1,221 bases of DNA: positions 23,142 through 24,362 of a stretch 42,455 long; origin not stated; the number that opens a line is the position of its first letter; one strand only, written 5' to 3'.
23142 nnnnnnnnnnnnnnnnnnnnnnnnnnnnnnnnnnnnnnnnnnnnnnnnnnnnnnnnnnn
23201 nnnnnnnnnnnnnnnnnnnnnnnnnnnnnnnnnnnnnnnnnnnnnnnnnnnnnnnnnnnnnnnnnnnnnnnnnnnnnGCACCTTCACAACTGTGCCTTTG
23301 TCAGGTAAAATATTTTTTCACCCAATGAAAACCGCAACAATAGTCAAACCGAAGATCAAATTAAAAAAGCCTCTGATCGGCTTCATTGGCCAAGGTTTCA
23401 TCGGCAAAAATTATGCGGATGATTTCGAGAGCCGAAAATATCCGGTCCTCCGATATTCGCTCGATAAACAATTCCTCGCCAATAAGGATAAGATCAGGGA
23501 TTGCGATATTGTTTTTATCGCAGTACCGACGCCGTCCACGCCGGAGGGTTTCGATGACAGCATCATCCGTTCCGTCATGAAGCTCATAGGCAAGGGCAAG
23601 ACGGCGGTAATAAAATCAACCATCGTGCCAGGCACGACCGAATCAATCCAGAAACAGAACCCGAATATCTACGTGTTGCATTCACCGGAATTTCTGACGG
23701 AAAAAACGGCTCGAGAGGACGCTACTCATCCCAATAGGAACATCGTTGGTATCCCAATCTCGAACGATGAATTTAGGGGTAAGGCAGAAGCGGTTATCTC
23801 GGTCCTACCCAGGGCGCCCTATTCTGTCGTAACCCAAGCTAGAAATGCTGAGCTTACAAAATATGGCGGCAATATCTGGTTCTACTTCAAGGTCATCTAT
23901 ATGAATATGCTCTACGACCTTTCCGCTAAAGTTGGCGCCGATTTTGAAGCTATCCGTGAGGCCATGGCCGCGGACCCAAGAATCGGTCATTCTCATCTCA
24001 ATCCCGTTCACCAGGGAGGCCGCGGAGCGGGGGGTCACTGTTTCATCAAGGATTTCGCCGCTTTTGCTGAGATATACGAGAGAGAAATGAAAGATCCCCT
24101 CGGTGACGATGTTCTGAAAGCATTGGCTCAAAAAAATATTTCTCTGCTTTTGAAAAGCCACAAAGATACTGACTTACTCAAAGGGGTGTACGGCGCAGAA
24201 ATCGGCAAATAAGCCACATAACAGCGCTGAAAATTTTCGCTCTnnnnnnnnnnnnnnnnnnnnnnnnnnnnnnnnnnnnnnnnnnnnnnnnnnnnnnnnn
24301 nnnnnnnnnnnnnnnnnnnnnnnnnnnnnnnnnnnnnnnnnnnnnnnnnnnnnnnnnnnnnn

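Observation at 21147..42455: Arn-like polyprenyl-phosphate-sugar / GT-C surface glycosylation locus with a C-methyltransferase where the aminotransferase would be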

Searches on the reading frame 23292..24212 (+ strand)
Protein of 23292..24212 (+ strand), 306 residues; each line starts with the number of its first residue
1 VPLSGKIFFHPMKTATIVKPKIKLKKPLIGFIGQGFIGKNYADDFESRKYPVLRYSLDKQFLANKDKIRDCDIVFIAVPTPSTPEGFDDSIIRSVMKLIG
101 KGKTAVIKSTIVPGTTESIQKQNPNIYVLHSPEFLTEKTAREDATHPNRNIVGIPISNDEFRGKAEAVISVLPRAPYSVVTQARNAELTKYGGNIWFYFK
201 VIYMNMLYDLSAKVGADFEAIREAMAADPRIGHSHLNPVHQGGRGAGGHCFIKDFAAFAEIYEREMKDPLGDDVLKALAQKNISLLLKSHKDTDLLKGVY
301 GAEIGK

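Call 3: search_protein_families(library=pfam, proteins=[window:23292-24212:+], max_evalue=0.01)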
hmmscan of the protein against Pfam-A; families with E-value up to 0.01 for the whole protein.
window:23292-24212:+ (306 aa): 3 families
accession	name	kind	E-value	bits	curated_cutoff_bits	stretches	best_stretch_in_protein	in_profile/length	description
PF03721.20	UDPG_MGDP_dh_N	-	1.1e-16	61.4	27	1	65-154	71-175/187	UDP-glucose/GDP-mannose dehydrogenase family, NAD binding domain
PF00984.24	UDPG_MGDP_dh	-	1.6e-16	60.7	25.4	1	184-265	1-78/94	UDP-glucose/GDP-mannose dehydrogenase family, central domain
PF03446.21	NAD_binding_2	-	0.0025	18.3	21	0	29-122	2-106/161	NAD binding domain of 6-phosphogluconate dehydrogenase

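Call 6: search_protein_families(library=ncbifam, proteins=[window:23292-24212:+], max_evalue=0.001)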
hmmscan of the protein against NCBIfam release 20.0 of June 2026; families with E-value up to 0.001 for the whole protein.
window:23292-24212:+ (306 aa): 6 families
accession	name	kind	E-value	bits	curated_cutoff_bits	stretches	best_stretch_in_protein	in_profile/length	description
TIGR03026.1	NDP-sugDHase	subfamily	1.3e-38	132.9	189.8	1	65-265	71-279/413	nucleotide sugar dehydrogenase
NF041297.1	UDPGDh_AglM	equivalog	1.5e-24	86.8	670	1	64-269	68-287/429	UDP-glucose 6-dehydrogenase AglM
NF047673.2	TeichurnBiosyTuaD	equivalog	1.2e-22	80.7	700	1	66-287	73-299/439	UDP-glucose 6-dehydrogenase TuaD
NF011631.0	PRK15057.1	equivalog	7.2e-18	64.9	757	1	62-257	65-260/388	UDP-glucose 6-dehydrogenase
NF040825.1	UDPMaNacDH_Arch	equivalog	5.6e-09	35.4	750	1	63-254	68-262/418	UDP-N-acetyl-D-mannosamine dehydrogenase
NF008286.0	PRK11064.1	equivalog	4e-07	29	459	1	52-254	57-270/420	UDP-N-acetyl-D-mannosamine dehydrogenase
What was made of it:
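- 23325..24212 (+): Short UGDH-family dehydrogenase: NAD-binding and central domains only, no UDP-binding C-terminal domain. Domains: PF03721 and PF00984 only; TIGR03026 positions 71-279 of 413 (calls 3, 6).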

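Call 39: find_homologous_proteins(query=window:23325-24212:+, max_evalue=1e-10)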
Query window:23325-24212:+ (295 aa): 7753 proteins with E <= 1e-10 among 8000 candidates; the best 120 are listed.
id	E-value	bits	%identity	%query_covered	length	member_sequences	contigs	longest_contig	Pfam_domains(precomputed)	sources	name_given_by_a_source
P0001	8.9e-194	660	100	100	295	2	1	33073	PF00984.25,PF03721.21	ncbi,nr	ncbi:MAG: UDP-glucose/GDP-mannose dehydrogenase family protein [Candidatus Taylorbacteria bacterium]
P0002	8.3e-135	467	71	96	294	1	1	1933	PF00984.25,PF03721.21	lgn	-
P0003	2.5e-134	465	69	95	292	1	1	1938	PF00984.25,PF03721.21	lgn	-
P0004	4.1e-134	465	71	95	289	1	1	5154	PF00984.25,PF03721.21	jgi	jgi:UDPglucose 6-dehydrogenase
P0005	2.9e-133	462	70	95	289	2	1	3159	PF00984.25,PF03446.22,PF03721.21,PF03807.24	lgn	-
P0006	5.9e-132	458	71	96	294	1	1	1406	PF00984.25,PF03721.21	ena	-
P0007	6.0e-132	458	69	98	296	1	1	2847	PF00984.25,PF03721.21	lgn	-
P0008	1.5e-130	453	68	97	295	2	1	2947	PF00984.25,PF03446.22,PF03721.21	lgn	-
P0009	2.1e-130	453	68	97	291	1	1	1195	PF00984.25,PF03721.21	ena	-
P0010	7.6e-129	447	68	96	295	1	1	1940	PF00984.25,PF03721.21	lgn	-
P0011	8.2e-129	447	68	96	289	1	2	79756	PF00984.25,PF03721.21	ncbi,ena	-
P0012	2.4e-128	446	67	97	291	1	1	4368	PF00984.25,PF03721.21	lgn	-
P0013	8.7e-127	441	67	96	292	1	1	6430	PF00984.25,PF03721.21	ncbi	-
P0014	1.9e-126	440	66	95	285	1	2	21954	PF00984.25,PF03446.22,PF03721.21,PF03807.24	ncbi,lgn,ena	-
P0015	8.0e-126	437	66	95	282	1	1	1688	PF00984.25,PF03446.22,PF03721.21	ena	-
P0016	1.0e-125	437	64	93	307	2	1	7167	PF00984.25,PF03721.21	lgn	-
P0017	1.1e-125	437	67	94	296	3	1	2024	PF00984.25,PF03721.21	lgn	-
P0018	1.8e-125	436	67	94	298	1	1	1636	PF00984.25,PF03721.21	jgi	jgi:nucleotide sugar dehydrogenase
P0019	2.1e-125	436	67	94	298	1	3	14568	PF00984.25,PF03721.21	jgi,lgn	jgi:nucleotide sugar dehydrogenase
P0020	3.3e-125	435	66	95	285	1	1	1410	PF00984.25,PF03446.22,PF03721.21,PF03807.24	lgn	-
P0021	4.8e-125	435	67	95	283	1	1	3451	PF00984.25,PF03721.21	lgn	-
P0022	5.7e-125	435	67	94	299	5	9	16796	PF00984.25,PF03446.22,PF03721.21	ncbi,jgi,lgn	jgi:nucleotide sugar dehydrogenase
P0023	7.2e-125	434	67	100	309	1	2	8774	PF00984.25,PF03721.21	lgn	-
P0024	1.3e-124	434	67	95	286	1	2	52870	PF00984.25,PF03721.21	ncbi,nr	ncbi:MAG: hypothetical protein HYT94_00690 [Parcubacteria group bacterium]|nr:hypothetical protein [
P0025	1.9e-124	433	66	94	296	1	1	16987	PF00984.25,PF03721.21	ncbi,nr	ncbi:MAG: hypothetical protein PHQ42_03355 [Patescibacteria group bacterium]|nr:hypothetical protein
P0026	5.0e-124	432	59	95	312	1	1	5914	PF00984.25,PF03721.21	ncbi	-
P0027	6.1e-124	431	67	95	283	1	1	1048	PF00984.25,PF03721.21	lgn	-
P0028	8.5e-124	431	60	94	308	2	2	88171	PF00984.25,PF03721.21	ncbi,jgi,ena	ncbi:MAG: hypothetical protein WC715_05070 [Patescibacteria group bacterium]|jgi:UDP-glucose 6-dehyd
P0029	1.0e-123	431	61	95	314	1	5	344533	PF00984.25,PF03721.21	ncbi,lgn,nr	ncbi:MAG: hypothetical protein HYT93_01520 [Parcubacteria group bacterium]|nr:hypothetical protein [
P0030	1.3e-123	430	67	94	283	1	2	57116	PF00984.25,PF03721.21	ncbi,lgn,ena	-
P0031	1.6e-123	430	68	93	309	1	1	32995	PF00984.25,PF03721.21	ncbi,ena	-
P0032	1.9e-123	430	66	95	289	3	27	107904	PF00984.25,PF03446.22,PF03721.21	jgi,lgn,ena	-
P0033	2.6e-123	429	66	94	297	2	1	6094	PF00984.25,PF03721.21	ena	-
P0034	3.9e-123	429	65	95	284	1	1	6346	PF00984.25,PF03721.21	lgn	-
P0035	6.2e-123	428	66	94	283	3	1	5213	PF00984.25,PF03446.22,PF03721.21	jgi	-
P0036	6.5e-123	428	64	98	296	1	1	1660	PF00984.25,PF03721.21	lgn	-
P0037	7.6e-123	428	60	95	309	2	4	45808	PF00984.25,PF03721.21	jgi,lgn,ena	-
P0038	9.4e-123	427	65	95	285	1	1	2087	PF00984.25,PF03446.22,PF03721.21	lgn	-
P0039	9.6e-123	427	66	94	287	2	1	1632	PF00984.25,PF03721.21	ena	-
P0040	1.0e-122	427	65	94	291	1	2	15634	PF00984.25,PF03721.21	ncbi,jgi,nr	ncbi:MAG: UDP-glucose 6-dehydrogenase, UDPglucose 6-dehydrogenase [Candidatus Paceibacter sp.]|jgi:U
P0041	1.9e-122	426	64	94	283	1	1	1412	PF00984.25,PF03721.21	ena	-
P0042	2.0e-122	426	63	94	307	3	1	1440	PF00984.25,PF03446.22,PF03721.21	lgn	-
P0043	2.1e-122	426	65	94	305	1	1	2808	PF00984.25,PF03721.21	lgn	-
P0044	2.5e-122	426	60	95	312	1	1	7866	PF00984.25,PF03721.21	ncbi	-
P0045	2.7e-122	426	61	94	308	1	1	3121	PF00984.25,PF03721.21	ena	-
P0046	3.9e-122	425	61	94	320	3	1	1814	PF00984.25,PF03721.21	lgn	-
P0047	3.9e-122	425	64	96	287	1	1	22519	PF00984.25,PF03721.21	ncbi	-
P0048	4.0e-122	425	66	94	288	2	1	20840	PF00984.25,PF03446.22,PF03721.21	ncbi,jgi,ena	ncbi:MAG: NAD(P)-binding domain-containing protein [Patescibacteria group bacterium]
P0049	5.2e-122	425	67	95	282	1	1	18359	PF00984.25,PF03721.21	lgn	-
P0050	5.4e-122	425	68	94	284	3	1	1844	PF00984.25,PF03721.21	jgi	-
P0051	5.7e-122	425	66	97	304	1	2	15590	PF00984.25,PF03446.22,PF03721.21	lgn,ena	-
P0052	5.8e-122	425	64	95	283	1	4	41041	PF00984.25,PF03721.21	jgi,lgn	-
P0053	6.2e-122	425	66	94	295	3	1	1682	PF00984.25,PF03721.21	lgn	-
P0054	7.8e-122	424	61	95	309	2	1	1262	PF00984.25,PF03446.22,PF03721.21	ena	-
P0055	8.2e-122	424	63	99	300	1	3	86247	PF00984.25,PF03721.21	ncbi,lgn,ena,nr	ncbi:MAG: hypothetical protein EXS46_00395 [Candidatus Taylorbacteria bacterium]|nr:hypothetical pro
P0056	8.5e-122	424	66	94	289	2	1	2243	PF00984.25,PF03721.21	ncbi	-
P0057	9.1e-122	424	60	94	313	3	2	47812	PF00984.25,PF03721.21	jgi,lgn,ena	-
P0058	1.2e-121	424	66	94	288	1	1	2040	PF00984.25,PF03721.21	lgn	-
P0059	1.6e-121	423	65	96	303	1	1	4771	PF00984.25,PF03721.21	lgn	-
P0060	1.6e-121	423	64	95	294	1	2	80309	PF00984.25,PF03721.21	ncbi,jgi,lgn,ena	-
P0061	2.2e-121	423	64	94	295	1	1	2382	PF00984.25,PF03721.21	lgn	-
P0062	2.3e-121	423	65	96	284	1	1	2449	PF00984.25,PF03721.21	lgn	-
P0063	2.4e-121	423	64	94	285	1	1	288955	PF00984.25,PF03721.21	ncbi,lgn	-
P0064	2.6e-121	423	59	96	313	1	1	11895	PF00984.25,PF03721.21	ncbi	-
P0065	2.8e-121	423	60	94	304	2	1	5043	PF00984.25,PF03721.21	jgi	jgi:UDP-glucose 6-dehydrogenase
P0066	2.8e-121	423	59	94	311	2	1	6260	PF00984.25,PF03721.21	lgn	-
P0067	2.9e-121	422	65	95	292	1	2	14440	PF00984.25,PF03721.21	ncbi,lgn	-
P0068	2.9e-121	422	64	96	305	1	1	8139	PF00984.25,PF03721.21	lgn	-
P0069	3.0e-121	422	65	94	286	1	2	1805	PF00984.25,PF03446.22,PF03721.21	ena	-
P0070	4.0e-121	422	59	96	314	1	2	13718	PF00984.25,PF03721.21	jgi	jgi:UDP-glucose 6-dehydrogenase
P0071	4.6e-121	422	61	94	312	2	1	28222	PF00984.25,PF03446.22,PF03721.21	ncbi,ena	-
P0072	5.4e-121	422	66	94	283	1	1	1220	PF00984.25,PF03721.21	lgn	-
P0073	5.6e-121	422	61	95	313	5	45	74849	PF00984.25,PF03721.21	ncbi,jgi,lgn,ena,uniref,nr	ncbi:hypothetical protein CO115_02240 [Candidatus Falkowbacteria bacterium CG_4_9_14_3_um_filter_36_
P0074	6.7e-121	421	66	94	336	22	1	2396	PF00984.25,PF03721.21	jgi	-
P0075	7.2e-121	421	60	95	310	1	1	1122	PF00984.25,PF03721.21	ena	-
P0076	8.7e-121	421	64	95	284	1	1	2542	PF00984.25,PF03446.22,PF03721.21,PF03807.24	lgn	-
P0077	8.7e-121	421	66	94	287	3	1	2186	PF00984.25,PF03446.22,PF02826.26,PF03721.21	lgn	-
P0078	9.0e-121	421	65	93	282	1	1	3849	PF00984.25,PF03721.21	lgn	-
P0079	9.4e-121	421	65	94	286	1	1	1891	PF00984.25,PF03721.21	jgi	jgi:nucleotide sugar dehydrogenase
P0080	9.7e-121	421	65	95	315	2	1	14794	PF00984.25,PF03721.21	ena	-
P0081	1.4e-120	420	65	94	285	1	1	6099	PF00984.25,PF03721.21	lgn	-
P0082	1.5e-120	420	63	95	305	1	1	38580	PF00984.25,PF03721.21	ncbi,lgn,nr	ncbi:MAG: hypothetical protein Q7S86_03860 [bacterium]|nr:hypothetical protein [bacterium]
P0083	1.5e-120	420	66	94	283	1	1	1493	PF00984.25,PF03446.22,PF03721.21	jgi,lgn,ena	-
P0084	1.6e-120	420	61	96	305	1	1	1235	PF00984.25,PF03721.21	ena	-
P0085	1.7e-120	420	60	94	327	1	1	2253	PF00984.25,PF03721.21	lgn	-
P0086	1.9e-120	420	59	94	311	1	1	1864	PF00984.25,PF03721.21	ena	-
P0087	2.3e-120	420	65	95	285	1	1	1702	PF00984.25,PF03721.21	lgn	-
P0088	2.6e-120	419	63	98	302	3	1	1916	PF00984.25,PF03721.21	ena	-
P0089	2.6e-120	419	66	93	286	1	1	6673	PF00984.25,PF03721.21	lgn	-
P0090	2.7e-120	419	63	96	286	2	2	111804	PF00984.25,PF03721.21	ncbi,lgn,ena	-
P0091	3.3e-120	419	59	96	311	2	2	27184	PF00984.25,PF03721.21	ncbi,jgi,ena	jgi:UDPglucose 6-dehydrogenase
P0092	3.4e-120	419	66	98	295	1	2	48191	PF00984.25,PF03721.21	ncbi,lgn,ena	-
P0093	3.4e-120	419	60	93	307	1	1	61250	PF00984.25,PF03721.21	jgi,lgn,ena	-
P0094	3.7e-120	419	65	94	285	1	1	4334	PF00984.25,PF03721.21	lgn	-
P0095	3.8e-120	419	60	95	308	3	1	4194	PF00984.25,PF03721.21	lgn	-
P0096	3.8e-120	419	61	95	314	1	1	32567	PF00984.25,PF03721.21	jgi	-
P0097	3.8e-120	419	64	94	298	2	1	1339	PF00984.25,PF03721.21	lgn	-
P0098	4.1e-120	419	66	94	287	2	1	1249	PF00984.25,PF03721.21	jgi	jgi:nucleotide sugar dehydrogenase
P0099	4.5e-120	419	65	94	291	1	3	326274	PF00984.25,PF03721.21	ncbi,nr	ncbi:MAG: hypothetical protein PHZ04_01365 [Patescibacteria group bacterium]|nr:hypothetical protein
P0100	4.9e-120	418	66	94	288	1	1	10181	PF00984.25,PF03721.21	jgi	jgi:UDPglucose 6-dehydrogenase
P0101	5.1e-120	418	67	94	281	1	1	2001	PF00984.25,PF03721.21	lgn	-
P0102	9.8e-120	418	59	92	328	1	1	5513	PF00984.25,PF03721.21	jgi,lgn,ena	-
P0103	1.1e-119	417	60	95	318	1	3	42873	PF00984.25,PF03721.21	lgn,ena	-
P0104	1.1e-119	417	66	94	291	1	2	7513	PF00984.25,PF03721.21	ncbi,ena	-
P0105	1.2e-119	417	65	95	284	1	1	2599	PF00984.25,PF03721.21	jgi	jgi:UDPglucose 6-dehydrogenase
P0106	1.2e-119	417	66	94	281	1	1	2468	PF00984.25,PF03721.21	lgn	-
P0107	1.2e-119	417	66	93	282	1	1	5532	PF00984.25,PF03721.21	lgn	-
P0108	1.2e-119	417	66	94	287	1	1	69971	PF00984.25,PF03721.21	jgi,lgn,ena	-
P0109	1.3e-119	417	64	93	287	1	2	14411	PF00984.25,PF03721.21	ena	-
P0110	1.5e-119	417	65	95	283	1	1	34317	PF00984.25,PF03721.21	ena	-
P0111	1.8e-119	417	57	96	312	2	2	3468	PF00984.25,PF03721.21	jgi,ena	-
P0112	1.9e-119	417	65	94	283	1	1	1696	PF00984.25,PF03446.22,PF03721.21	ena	-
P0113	2.3e-119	416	65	94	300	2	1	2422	PF00984.25,PF03721.21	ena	-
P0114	2.7e-119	416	63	95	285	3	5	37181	PF00984.25,PF03721.21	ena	-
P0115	4.2e-119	415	59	94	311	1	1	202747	PF00984.25,PF03721.21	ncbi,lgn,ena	-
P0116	4.7e-119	415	64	94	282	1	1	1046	PF00984.25,PF03721.21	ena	-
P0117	4.9e-119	415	59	94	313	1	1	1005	PF00984.25,PF03446.22,PF03721.21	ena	-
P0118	5.0e-119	415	57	100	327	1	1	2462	PF00984.25,PF03721.21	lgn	-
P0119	5.0e-119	415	61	94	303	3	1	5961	PF00984.25,PF03446.22,PF03721.21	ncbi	-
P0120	5.2e-119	415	64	95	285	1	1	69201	PF00984.25,PF03721.21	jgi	jgi:nucleotide sugar dehydrogenase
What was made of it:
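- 23325..24212 (+): Family: 280-330 aa, CPR-wide, 57-71% identity (call 39).
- On UDP-glucose 6-dehydrogenase (Ugd): All close homologues are equally short (call 39).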

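Call 40: find_encoding_contigs(protein=P0001, flank=10000, max_places=3)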
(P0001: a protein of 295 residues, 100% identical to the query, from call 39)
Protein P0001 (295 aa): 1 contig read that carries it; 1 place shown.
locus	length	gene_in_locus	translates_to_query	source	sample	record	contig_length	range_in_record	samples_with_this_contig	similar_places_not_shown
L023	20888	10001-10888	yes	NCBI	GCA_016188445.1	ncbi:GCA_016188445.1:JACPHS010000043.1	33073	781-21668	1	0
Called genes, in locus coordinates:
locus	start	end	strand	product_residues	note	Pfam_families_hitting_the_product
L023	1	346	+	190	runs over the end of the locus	PF20803:PaaX_M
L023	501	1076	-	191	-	PF01612:DNA_pol_A_exo1 (weak), PF13482:RNase_H_2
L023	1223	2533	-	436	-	PF13393:tRNA-synt_His, PF00587:tRNA-synt_2b, PF03129:HGTP_anticodon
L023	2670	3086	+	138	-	-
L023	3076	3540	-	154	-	-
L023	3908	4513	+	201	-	PF04542:Sigma70_r2, PF08281:Sigma70_r4_2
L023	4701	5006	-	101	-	-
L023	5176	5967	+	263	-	PF01261:AP_endonuc_2 (weak)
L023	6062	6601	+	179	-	-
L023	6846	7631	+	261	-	-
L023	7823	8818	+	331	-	PF00534:Glycos_transf_1 (faint), PF13692:Glyco_trans_1_4 (weak)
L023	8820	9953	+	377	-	PF20706:GT4-conflict, PF00534:Glycos_transf_1, PF13692:Glyco_trans_1_4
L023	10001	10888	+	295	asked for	PF03721:UDPG_MGDP_dh_N, PF00984:UDPG_MGDP_dh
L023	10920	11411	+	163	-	PF04138:GtrA_DPMS_TM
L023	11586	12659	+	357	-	PF00534:Glycos_transf_1, PF13692:Glyco_trans_1_4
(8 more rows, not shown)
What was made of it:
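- Checked: GT4d and the FemAB-like ORF also probably start later, as NCBI calls them (call 40).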

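Call 41: find_encoding_contigs(protein=P0029, flank=8000, max_places=3)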
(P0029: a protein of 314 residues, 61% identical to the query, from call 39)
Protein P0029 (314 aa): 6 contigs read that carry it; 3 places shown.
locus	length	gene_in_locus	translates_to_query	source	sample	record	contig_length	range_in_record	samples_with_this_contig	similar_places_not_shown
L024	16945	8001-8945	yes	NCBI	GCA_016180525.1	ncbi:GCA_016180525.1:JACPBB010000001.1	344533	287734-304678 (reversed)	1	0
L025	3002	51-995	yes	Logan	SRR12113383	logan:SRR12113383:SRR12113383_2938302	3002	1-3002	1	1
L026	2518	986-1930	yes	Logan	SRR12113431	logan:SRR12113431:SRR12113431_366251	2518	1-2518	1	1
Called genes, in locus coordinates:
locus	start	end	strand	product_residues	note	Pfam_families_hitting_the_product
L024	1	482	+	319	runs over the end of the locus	PF01408:GFO_IDH_MocA, PF22725:GFO_IDH_MocA_C3, PF02894:GFO_IDH_MocA_C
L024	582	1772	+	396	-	PF13439:Glyco_transf_4, PF20706:GT4-conflict, PF00534:Glycos_transf_1, PF13692:Glyco_trans_1_4, PF13524:Glyco_trans_1_2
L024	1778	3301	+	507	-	PF04138:GtrA_DPMS_TM, PF13439:Glyco_transf_4 (faint), PF00534:Glycos_transf_1, PF13692:Glyco_trans_1_4, PF13524:Glyco_trans_1_2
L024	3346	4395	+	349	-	PF03016:Exostosin_GT47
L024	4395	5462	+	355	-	PF13439:Glyco_transf_4, PF13579:Glyco_trans_4_4 (weak), PF20706:GT4-conflict, PF00534:Glycos_transf_1, PF13692:Glyco_trans_1_4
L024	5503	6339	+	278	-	-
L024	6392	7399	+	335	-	PF01933:CofD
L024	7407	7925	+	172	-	-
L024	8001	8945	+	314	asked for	PF03721:UDPG_MGDP_dh_N, PF00984:UDPG_MGDP_dh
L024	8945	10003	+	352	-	PF00534:Glycos_transf_1, PF13692:Glyco_trans_1_4, PF13524:Glyco_trans_1_2 (weak)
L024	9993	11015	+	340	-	-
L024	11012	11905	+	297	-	PF13489:Methyltransf_23, PF07021:MetW, PF08241:Methyltransf_11, PF08242:Methyltransf_12, PF13649:Methyltransf_25, PF13847:Methyltransf_31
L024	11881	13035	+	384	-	PF13439:Glyco_transf_4, PF13579:Glyco_trans_4_4, PF00534:Glycos_transf_1, PF13692:Glyco_trans_1_4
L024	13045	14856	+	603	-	PF02543:Carbam_trans_N, PF16861:Carbam_trans_C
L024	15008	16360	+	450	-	PF03721:UDPG_MGDP_dh_N, PF00984:UDPG_MGDP_dh, PF03720:UDPG_MGDP_dh_C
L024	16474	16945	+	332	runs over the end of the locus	PF01073:3Beta_HSD (weak), PF01370:Epimerase, PF04321:RmlD_sub_bind, PF07993:NAD_binding_4, PF16363:GDP_Man_Dehyd, PF02719:Polysacc_synt_2 (weak)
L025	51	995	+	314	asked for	PF03721:UDPG_MGDP_dh_N, PF00984:UDPG_MGDP_dh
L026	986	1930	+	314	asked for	PF03721:UDPG_MGDP_dh_N, PF00984:UDPG_MGDP_dh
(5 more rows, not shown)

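Call 77: predict_structure(alignment_id=A4)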
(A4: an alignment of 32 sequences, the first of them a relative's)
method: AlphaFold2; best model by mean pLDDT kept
length: 295 residues; sequences in the alignment: 32
mean_pLDDT: 93.0   pTM: 0.87
mean pLDDT of the five models: 93.0, 92.2, 91.3, 86.6, 86.0
residues with pLDDT >= 90: 241; 70-90: 40; 50-70: 13; < 50: 1
segments of 3 or more residues with pLDDT < 50: none
pLDDT, mean of each block of 10 residues (from residue 1): 60 87 90 97 95 97 95 92 98 97 98 98 87 95 98 98 97 95 90 97 98 96 89 86 93 96 97 93 91 78
secondary structure, 60 per line:
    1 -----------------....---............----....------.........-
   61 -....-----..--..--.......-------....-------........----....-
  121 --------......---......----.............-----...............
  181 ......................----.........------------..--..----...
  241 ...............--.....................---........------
elements in order: E18-21 H25-36 E41-44 H51-59 E62-65 H79-85 E93-96 H104-111 E116-119 H129-134 E138-143 H148-160 E166-171 H172-202 H207-215 H238-255 H258-278 H282-289
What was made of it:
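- Tried and rejected: More than 100 clusters of the same length share 57-71% identity (call 39), and the model is confident (call 77).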
